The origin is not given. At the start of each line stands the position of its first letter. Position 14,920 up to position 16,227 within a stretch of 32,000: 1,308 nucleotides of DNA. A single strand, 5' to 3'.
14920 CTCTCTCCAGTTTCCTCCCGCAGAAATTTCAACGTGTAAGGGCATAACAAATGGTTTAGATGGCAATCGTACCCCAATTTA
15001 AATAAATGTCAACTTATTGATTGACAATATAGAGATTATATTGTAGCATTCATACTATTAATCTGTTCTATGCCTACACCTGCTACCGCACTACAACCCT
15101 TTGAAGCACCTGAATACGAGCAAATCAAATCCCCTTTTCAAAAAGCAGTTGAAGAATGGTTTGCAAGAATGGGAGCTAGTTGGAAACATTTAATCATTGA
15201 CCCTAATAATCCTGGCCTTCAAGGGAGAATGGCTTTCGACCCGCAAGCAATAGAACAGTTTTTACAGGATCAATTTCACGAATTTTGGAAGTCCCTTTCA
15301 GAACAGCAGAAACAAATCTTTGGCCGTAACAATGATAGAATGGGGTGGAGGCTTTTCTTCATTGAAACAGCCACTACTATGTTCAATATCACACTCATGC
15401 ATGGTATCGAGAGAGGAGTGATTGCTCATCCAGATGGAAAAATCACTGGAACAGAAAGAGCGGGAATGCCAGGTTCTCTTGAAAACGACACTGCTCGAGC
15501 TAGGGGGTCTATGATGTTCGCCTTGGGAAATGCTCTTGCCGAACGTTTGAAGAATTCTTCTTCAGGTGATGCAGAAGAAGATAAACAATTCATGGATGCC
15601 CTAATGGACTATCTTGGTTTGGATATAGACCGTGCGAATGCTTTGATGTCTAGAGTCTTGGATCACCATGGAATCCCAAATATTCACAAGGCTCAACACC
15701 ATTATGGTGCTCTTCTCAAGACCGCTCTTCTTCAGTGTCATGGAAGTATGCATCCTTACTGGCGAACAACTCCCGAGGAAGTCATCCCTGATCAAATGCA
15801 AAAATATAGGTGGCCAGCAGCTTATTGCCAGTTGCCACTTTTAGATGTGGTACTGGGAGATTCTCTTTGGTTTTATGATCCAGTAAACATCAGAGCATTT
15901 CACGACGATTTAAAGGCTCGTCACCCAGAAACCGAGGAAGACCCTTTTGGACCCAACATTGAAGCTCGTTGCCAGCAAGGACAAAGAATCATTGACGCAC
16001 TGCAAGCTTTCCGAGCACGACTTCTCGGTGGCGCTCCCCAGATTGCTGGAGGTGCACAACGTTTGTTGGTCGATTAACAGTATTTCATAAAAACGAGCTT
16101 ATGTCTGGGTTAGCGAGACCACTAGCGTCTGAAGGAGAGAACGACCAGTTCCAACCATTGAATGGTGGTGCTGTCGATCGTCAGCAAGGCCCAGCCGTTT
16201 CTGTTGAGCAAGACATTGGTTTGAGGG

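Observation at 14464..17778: Three-gene cassette of unrecognisable proteins bracketed by 146-bp direct repeats (best candidate for an undescribed system)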

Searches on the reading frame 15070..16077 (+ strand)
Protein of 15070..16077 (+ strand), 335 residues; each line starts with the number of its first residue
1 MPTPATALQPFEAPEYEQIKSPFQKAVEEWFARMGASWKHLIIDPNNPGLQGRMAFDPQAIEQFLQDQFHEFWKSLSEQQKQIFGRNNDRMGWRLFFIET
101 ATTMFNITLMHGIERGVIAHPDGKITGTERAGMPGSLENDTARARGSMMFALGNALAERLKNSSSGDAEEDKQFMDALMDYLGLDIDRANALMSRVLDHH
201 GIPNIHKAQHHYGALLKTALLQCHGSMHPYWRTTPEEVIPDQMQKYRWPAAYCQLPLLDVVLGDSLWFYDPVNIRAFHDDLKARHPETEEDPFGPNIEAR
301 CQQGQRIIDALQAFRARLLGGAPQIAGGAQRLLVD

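Call 7: search_protein_families(library=pfam, proteins=[window:15070-16077:+], max_evalue=0.1)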
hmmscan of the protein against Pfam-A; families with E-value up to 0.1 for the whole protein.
window:15070-16077:+ (335 aa): 0 families

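Call 9: search_protein_families(library=ncbifam, proteins=[window:15070-16077:+], max_evalue=1)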
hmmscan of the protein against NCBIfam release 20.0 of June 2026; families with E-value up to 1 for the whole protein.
window:15070-16077:+ (335 aa): 2 families
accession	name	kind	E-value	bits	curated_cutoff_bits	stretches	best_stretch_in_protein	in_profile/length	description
NF008439.0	PRK11282.1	equivalog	0.06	12.2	284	1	66-103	238-274/358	glycolate oxidase subunit GlcE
NF041273.1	GlcN_kinase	equivalog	0.11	11.7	550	1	140-228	178-262/391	glucosamine kinase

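Call 10: search_protein_families(library=padloc, proteins=[window:15070-16077:+], max_evalue=1)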
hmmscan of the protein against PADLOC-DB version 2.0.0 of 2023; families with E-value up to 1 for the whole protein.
window:15070-16077:+ (335 aa): 0 families

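Call 11: search_protein_families(library=phrogs, proteins=[window:15070-16077:+], max_evalue=1)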
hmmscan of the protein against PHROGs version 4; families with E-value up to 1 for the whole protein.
window:15070-16077:+ (335 aa): 0 families

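Call 14: search_solved_structures(query=window:15070-16077:+, max_evalue=10)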
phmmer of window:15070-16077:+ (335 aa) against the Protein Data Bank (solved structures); distinct sequences matched with E-value up to 10: 1.
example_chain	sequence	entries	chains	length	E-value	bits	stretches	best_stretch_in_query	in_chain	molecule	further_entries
3nd1_A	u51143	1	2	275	0.79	12.2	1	3-56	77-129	Precorrin-6A synthase/CobF protein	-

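Call 22: find_homologous_proteins(query=window:15070-16077:+, max_evalue=0.01)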
Query window:15070-16077:+ (335 aa): 5 proteins with E <= 0.01 among 6807 candidates.
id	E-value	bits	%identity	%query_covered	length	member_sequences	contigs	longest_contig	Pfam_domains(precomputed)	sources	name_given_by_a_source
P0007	2.0e-231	785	100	100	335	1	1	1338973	-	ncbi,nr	ncbi:hypothetical protein IPG41_05180 [Candidatus Peregrinibacteria bacterium]|nr:MAG: hypothetical 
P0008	9.0e-160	550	70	100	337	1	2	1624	-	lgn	-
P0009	1.8e-138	480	66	96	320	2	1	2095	-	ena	-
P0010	5.8e-101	356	51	97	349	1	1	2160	-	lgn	-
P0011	5.4e-64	235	43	95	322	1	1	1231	-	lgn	-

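Call 24: find_encoding_contigs(protein=P0008, flank=10000, max_places=4)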
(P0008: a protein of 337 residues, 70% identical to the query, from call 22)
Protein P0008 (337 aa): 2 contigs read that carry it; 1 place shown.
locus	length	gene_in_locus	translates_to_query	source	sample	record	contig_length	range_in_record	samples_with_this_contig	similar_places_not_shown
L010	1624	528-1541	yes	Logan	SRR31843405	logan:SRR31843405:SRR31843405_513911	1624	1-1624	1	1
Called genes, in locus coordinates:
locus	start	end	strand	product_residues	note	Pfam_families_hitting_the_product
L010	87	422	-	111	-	-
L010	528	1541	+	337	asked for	-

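Call 25: find_encoding_contigs(protein=P0009, flank=10000, max_places=4)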
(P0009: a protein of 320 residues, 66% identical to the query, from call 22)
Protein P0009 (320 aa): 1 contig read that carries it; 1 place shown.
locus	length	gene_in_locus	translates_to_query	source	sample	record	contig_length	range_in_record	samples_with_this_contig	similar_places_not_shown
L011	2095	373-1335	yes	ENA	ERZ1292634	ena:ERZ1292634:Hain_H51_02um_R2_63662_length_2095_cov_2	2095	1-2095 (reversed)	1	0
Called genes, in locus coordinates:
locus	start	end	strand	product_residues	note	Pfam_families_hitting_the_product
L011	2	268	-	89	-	?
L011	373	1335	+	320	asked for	-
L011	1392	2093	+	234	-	?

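Call 26: find_encoding_contigs(protein=P0010, flank=10000, max_places=4)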
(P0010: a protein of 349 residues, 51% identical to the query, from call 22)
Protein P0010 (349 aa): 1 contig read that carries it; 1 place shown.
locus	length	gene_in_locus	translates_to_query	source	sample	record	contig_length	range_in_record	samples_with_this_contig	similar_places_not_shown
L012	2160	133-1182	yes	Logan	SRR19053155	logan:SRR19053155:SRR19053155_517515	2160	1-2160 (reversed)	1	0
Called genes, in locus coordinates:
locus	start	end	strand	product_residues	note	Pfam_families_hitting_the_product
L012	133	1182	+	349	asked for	-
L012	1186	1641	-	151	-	PF02517:Rce1-like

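Call 27: find_encoding_contigs(protein=P0011, flank=10000, max_places=4)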
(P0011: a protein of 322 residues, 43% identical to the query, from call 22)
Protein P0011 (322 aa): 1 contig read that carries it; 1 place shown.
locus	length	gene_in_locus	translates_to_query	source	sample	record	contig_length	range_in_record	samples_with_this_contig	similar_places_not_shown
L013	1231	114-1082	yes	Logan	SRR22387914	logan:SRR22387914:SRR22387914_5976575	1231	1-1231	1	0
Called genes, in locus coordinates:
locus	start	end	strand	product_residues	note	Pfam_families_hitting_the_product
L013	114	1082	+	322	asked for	-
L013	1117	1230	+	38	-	?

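Call 62: search_protein_representatives(alignment_id=A3)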
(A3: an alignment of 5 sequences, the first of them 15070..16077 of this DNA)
Query: 5 sequences, 331 profile positions. Proteins with E-value up to 0.001 (for the whole library): 9; up to 1e-10: 7; up to 1e-30: 7. The best 9 are listed.
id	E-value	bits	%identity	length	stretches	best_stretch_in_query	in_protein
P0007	1.7e-183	625.5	-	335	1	1-331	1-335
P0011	1.5e-148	510.7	-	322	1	5-319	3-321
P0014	5.3e-105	367.5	-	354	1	10-320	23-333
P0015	5.8e-93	328.0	-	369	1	14-321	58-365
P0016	1.1e-89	317.2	-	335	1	1-323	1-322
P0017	4.5e-75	269.2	-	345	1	12-322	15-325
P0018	9.8e-58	212.2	-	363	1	11-319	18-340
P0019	4.1e-08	49.1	-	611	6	229-267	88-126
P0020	1.8e-05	40.4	-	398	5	68-103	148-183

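Call 68: search_protein_families(library=pfam, proteins=[P0019, P0020, P0014, P0015, P0018], max_evalue=0.1)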
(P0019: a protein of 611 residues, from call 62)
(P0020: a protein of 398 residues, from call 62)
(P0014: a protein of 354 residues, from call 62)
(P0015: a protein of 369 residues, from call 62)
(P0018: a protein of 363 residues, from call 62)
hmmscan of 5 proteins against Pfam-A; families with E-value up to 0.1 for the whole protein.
P0019 (611 aa): 5 families
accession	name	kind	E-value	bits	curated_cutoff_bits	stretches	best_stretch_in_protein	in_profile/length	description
PF24238.1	CDGP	-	2.1e-12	48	24.3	0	60-91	23-48/68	CDGP domain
PF08015.16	Pheromone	-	3.5e-12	47.6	22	0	113-154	6-46/66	Fungal mating-type pheromone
PF03888.20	MucB_RseB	-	5.1e-08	33.2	22.3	0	287-365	28-105/178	MucB/RseB N-terminal domain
PF07020.16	Orthopox_C10L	-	0.0027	18.7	25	0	45-85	9-49/83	Orthopoxvirus C10L protein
PF22591.2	eIF3a_PCI_TPR-like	-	0.0043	16.5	27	0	566-598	177-208/390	eIF3a, PCI domain, TPR-like region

P0020 (398 aa): 14 families
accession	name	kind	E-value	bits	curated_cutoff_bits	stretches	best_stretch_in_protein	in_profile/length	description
PF25738.1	Derepression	-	1.1e-07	32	27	0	187-210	58-81/95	Derepression protein family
PF17744.7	DUF5581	-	4.2e-05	24.6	25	0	20-42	49-71/105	Family of unknown function (DUF5581) Fn3-like domain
PF17482.7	Phage_sheath_1C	-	6e-05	23.5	26.9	0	324-356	39-74/104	Phage tail sheath C-terminal domain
PF11074.14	DUF2779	-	0.00011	22.9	23.3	0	87-117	90-120/126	Domain of unknown function(DUF2779)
PF07813.17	LTXXQ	-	0.00012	23.2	24.3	0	280-300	74-94/100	LTXXQ motif family protein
PF08581.15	Tup_N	-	0.00014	22.6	28.7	0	311-342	44-75/77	Tup N-terminal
PF22734.1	NNH2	-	0.00021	21.5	27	1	134-225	78-174/181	NACHT N-terminal Helical domain 2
PF14684.11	Tricorn_C1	-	0.00023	21.4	24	0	153-179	30-56/59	Tricorn protease C1 domain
PF15200.11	KRTDAP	-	0.00035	20.7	27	0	8-30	37-59/77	Keratinocyte differentiation-associated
PF07125.16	DUF1378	-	0.0027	18.3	25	0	45-63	24-42/59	Protein of unknown function (DUF1378)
PF07334.18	IFP_35_N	-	0.0043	17.5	23.2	0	326-342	9-25/76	Interferon-induced 35 kDa protein (IFP 35) N-terminus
PF19551.4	DUF6074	-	0.0058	17.3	27.2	0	323-348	30-55/83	Family of unknown function (DUF6074)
PF14977.11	FAM194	-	0.073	12.8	27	0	204-244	85-129/202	FAM194 protein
PF09032.16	Siah-Interact_N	-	0.088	13.6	23.5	0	185-204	23-42/78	Siah interacting protein, N terminal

P0014 (354 aa): 0 families

P0015 (369 aa): 0 families

P0018 (363 aa): 1 family
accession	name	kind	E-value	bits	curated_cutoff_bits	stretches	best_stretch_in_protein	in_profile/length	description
PF15419.11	LNP1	-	0.055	14.5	27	1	174-233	3-64/167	Leukemia NUP98 fusion partner 1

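Call 75: predict_structure(alignment_id=A4)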
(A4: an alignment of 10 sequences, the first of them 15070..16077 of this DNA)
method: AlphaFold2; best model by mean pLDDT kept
length: 335 residues; sequences in the alignment: 10
mean_pLDDT: 81.8   pTM: 0.77
mean pLDDT of the five models: 81.8, 81.5, 80.2, 80.1, 73.7
residues with pLDDT >= 90: 152; 70-90: 126; 50-70: 26; < 50: 31
segments of 3 or more residues with pLDDT < 50: 1-17, 322-335
pLDDT, mean of each block of 10 residues (from residue 1): 30 43 91 80 85 87 94 95 88 94 92 87 79 79 91 94 93 95 89 94 92 92 65 82 92 92 92 85 67 68 91 89 40 33
secondary structure, 60 per line:
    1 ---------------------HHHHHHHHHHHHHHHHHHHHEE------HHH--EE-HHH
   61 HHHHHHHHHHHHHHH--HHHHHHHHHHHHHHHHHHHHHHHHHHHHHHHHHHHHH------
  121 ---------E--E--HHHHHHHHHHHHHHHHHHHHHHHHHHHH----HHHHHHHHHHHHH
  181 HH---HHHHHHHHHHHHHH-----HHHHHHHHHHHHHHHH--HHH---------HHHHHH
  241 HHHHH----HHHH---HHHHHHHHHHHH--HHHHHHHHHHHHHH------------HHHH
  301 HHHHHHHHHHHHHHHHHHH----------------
elements in order: H22-41 H58-75 H78-114 H136-163 H168-182 H186-199 H205-220 H235-245 H250-253 H257-268 H271-284 H297-319

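Call 80: fold_search(model_id=the predicted structure, library=pdb)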
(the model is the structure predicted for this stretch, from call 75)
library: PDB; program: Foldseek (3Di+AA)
matches with E <= 10: 254; with E <= 0.001: 0
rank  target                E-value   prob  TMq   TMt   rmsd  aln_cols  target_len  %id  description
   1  8ah2_A                2.6e-01  0.41  0.19  0.25  19.2       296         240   10  Crystal structure of human 14-3-3 zeta fused to the NPM1 peptide including phosphoserine-48 (released 2022-09-14)
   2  8fit_A                2.6e-01  0.35  0.19  0.24  18.8       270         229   10  Multi-state design of two-state switchable hinge proteins (released 2023-08-16)
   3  8e0l_A                2.7e-01  0.54  0.18  0.31  13.8       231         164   12  Homotrimeric variant of tcTRP9, BGL06 (released 2023-04-12)
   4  8p1h_B                2.9e-01  0.47  0.20  0.25  18.8       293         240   10  Crystal structure of the chimera of human 14-3-3 zeta and phosphorylated cytoplasmic loop fragment of the alpha7 acety (released 2023-10-18)
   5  5cwm                  3.0e-01  0.54  0.21  0.29  17.2       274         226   14  Crystal structure of de novo designed helical repeat protein DHR64 (released 2015-12-16)
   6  4tql_A                3.4e-01  0.28  0.16  0.23  35.7       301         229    9  Computationally designed three helix bundle (released 2014-10-15)
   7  4tql_B                3.5e-01  0.30  0.16  0.22  35.1       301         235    9  Computationally designed three helix bundle (released 2014-10-15)
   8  9mg8_B                3.7e-01  0.23  0.18  0.17  15.9       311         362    9  Crystal Structure of b-iTHR-110 (released 2025-12-17)
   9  6t80_A                4.2e-01  0.28  0.18  0.23  17.9       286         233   12  Human 14-3-3 sigma fused to the AANAT peptide including phosphoserine-205 (released 2020-11-18)
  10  6twz_D                5.0e-01  0.25  0.18  0.24  18.2       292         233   10  14-3-3 sigma complexed with a phosphorylated 16E6 peptide (released 2020-05-06)
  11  6e9t_A                5.7e-01  0.33  0.21  0.27  18.0       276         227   12  DHF58 filament (released 2018-11-21)
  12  6ob2_B                6.5e-01  0.09  0.10  0.13  22.1       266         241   12  Crystal structure of wild-type KRAS (GMPPNP-bound) in complex with GAP-related domain (GRD) of neurofibromin (NF1) (released 2019-10-16)
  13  5lvz                  6.8e-01  0.15  0.15  0.20  19.6       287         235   10  Crystal structure of yeast 14-3-3 protein from Lachancea thermotolerans (released 2016-10-19)
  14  5tqb_B                6.8e-01  0.14  0.18  0.18  20.4       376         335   10  Crystal structure of assembly chaperone of ribosomal protein L4 (Acl4) in complex with ribosomal protein L4 (RpL4) (released 2017-02-15)
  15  6ob3_D                7.1e-01  0.08  0.10  0.13  21.7       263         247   12  Crystal structure of G13D-KRAS (GMPPNP-bound) in complex with GAP-related domain (GRD) of neurofibromin (NF1) (released 2019-10-16)
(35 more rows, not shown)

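Call 82: search_solved_structures(query=A4, max_evalue=10)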
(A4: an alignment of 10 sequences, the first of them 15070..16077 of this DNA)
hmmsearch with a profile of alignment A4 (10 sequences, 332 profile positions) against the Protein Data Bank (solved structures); distinct sequences matched with E-value up to 10: 8.
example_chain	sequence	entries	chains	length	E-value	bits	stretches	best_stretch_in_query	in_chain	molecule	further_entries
4r6w_A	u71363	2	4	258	0.23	13.6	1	62-105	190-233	Phosphoethanolamine N-methyltransferase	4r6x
3uj6_A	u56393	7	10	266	0.26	13.5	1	62-105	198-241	Phosphoethanolamine N-methyltransferase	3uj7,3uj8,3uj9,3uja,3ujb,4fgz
3ujd_A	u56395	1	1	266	0.26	13.5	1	62-105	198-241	Phosphoethanolamine N-methyltransferase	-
3ujc_A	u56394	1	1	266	0.26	13.5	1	62-105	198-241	Phosphoethanolamine N-methyltransferase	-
9pmm_A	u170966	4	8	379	0.31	13.2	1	97-124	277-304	PUM-HD domain-containing protein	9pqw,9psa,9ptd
9pqv_A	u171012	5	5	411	0.37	13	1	97-124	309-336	PUM-HD domain-containing protein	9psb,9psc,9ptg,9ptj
7p5c_A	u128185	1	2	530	1.5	11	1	182-259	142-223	Protein tweety homolog 3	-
9qnr_A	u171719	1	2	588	2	10.5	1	182-259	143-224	Protein tweety homolog 3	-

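Call 84: find_encoding_contigs(protein=P0014, flank=8000, max_places=3)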
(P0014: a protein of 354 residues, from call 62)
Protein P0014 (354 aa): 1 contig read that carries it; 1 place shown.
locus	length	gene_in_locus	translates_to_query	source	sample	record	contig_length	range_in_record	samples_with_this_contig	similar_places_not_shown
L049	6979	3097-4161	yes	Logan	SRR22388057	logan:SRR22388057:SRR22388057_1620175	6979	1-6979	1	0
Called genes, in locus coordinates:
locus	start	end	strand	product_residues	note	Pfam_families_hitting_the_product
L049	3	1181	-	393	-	?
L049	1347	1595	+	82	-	PF02604:PhdYeFM_antitox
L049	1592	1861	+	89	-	PF05016:ParE_toxin (weak)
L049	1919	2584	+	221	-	PF01810:LysE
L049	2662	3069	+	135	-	-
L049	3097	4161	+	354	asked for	-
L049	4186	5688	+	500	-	PF00278:Orn_DAP_Arg_deC, PF01168:Ala_racemase_N (weak), PF02784:Orn_Arg_deC_N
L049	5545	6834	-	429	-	-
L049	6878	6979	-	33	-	?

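Call 85: find_encoding_contigs(protein=P0016, flank=8000, max_places=3)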
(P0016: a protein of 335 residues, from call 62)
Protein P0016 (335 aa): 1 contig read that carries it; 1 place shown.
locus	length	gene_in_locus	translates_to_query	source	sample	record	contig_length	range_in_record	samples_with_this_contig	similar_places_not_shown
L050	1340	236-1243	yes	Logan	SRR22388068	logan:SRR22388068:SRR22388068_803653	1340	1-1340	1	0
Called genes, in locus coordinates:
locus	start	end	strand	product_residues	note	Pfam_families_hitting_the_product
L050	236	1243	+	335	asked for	-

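Call 87: fold_search(model_id=the predicted structure, library=viral)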
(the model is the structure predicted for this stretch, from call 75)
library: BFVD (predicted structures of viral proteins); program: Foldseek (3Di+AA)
matches with E <= 10: 182; with E <= 0.001: 0
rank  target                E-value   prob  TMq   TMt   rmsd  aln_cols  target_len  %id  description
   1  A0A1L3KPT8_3          3.4e-01  0.13  0.13  0.05  33.9       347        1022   14  RNA-dependent RNA polymerase [Wenzhou bunya-like virus 1]
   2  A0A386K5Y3            6.5e-01  0.06  0.10  0.12  32.3       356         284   12  J domain-containing protein [Dickeya phage vB_DsoM_JA11]
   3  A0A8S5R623            7.0e-01  0.13  0.16  0.19  16.6       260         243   10  Uncharacterized protein [Myoviridae sp. ctaOv25]
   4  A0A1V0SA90            8.4e-01  0.11  0.15  0.17  21.1       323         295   11  Uncharacterized protein [Catovirus CTV1]
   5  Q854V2                9.1e-01  0.08  0.15  0.12  30.6       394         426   13  Uncharacterized protein [Mycobacterium phage Che9c]
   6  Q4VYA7                9.5e-01  0.23  0.19  0.23  20.2       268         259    8  (no name in the UniProt tables at hand)
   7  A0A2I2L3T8            9.9e-01  0.08  0.13  0.16  19.5       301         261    9  Uncharacterized protein [Orpheovirus IHUMI-LCC2]
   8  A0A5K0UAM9            1.0e+00  0.13  0.16  0.14  21.7       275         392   13  Growth hormone-inducible transmembrane protein [Yasminevirus sp. GU-2018]
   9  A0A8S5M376            1.0e+00  0.10  0.14  0.12  24.8       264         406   13  Minor capsid protein [Siphoviridae sp. ctQJR51]
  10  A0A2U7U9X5            1.0e+00  0.06  0.12  0.10  20.9       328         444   16  Ankyrin repeat domain containing protein [Pandoravirus quercus]
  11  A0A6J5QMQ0            1.2e+00  0.08  0.15  0.12  27.0       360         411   10  Uncharacterized protein [uncultured Caudovirales phage]
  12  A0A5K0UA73            1.3e+00  0.16  0.17  0.26  18.2       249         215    8  TLC domain-containing protein [Yasminevirus sp. GU-2018]
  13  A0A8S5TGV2            1.3e+00  0.10  0.16  0.12  21.2       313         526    8  Uncharacterized protein [Myoviridae sp. ctIty1]
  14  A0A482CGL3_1          1.3e+00  0.08  0.15  0.07  24.0       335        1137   10  (no name in the UniProt tables at hand)
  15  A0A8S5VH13            1.3e+00  0.07  0.14  0.14  19.3       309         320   11  Uncharacterized protein [Myoviridae sp. ctkfK18]
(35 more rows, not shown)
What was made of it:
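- Tried and rejected: Foldseek against BFVD gave nothing significant for B (call 87).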

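Call 114: search_dna_similar(query=window:15070-16077:+, collection=phages, mode=protein, max_evalue=0.01, max_rows=8)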
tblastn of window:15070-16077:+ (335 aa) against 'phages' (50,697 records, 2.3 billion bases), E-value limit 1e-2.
No match.
